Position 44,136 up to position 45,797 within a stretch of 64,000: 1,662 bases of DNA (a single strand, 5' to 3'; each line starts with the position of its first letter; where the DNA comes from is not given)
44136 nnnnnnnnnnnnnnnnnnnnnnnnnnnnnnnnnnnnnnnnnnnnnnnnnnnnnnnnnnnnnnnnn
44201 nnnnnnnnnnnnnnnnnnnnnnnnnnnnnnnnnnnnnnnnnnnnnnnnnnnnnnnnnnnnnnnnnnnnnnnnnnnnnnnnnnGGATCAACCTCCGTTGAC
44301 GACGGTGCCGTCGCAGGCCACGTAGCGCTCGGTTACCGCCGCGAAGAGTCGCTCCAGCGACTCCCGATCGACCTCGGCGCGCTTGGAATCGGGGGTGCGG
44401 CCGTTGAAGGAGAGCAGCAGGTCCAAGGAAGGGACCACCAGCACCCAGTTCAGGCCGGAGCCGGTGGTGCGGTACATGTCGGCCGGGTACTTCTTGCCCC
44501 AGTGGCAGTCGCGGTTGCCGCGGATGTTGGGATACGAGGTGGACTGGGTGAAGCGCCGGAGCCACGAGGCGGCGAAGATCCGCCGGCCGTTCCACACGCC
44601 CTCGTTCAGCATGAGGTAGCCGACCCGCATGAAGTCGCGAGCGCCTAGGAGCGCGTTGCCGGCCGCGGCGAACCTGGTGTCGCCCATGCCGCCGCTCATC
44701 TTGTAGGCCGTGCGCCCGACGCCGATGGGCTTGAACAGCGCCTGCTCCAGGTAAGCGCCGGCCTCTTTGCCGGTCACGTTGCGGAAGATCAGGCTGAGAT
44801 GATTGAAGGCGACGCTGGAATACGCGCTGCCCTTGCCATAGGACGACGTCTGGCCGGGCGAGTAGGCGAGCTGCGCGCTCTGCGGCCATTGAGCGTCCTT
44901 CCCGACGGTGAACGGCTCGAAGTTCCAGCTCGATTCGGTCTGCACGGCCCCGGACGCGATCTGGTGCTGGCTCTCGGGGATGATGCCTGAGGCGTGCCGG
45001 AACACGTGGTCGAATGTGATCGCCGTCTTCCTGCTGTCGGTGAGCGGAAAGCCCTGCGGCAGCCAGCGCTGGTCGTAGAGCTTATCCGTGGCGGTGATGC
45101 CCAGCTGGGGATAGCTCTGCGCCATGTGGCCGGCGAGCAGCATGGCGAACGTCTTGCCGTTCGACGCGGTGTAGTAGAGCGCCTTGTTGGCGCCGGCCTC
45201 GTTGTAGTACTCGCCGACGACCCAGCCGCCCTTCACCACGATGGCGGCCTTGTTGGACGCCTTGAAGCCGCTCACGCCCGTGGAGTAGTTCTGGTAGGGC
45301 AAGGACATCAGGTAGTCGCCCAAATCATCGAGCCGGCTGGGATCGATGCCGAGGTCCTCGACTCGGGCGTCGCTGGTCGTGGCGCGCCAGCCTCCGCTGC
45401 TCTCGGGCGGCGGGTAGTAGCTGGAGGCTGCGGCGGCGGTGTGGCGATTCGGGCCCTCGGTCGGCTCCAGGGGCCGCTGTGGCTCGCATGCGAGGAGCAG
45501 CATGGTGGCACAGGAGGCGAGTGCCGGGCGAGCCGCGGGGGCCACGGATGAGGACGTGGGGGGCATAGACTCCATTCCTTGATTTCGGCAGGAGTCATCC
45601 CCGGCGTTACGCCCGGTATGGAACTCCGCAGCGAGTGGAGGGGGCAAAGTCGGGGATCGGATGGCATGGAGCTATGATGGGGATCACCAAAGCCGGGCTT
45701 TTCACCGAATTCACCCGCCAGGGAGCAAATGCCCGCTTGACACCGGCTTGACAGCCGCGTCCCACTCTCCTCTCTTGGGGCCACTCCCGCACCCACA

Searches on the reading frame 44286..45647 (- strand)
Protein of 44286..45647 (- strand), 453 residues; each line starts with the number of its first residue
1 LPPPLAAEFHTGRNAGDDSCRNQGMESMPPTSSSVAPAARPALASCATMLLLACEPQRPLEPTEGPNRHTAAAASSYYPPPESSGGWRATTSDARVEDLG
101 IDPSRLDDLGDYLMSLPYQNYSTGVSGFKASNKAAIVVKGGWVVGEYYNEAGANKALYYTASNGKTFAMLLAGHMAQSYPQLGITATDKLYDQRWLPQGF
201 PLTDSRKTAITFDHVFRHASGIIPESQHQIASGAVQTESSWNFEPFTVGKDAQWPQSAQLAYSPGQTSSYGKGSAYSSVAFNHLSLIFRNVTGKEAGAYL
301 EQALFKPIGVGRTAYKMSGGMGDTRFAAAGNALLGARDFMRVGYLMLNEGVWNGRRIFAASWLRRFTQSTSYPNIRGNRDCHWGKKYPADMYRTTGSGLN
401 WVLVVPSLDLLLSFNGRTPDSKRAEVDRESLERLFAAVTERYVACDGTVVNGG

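Call 66: search_protein_families(library=pfam, proteins=[window:44286-45647:-], max_evalue=0.00001)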
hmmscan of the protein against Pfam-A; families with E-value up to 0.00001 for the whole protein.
window:44286-45647:- (453 aa): 1 family
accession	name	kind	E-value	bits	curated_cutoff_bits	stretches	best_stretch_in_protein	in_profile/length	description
PF00144.29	Beta-lactamase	-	2.1e-12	47.3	27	1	134-343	18-232/329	Beta-lactamase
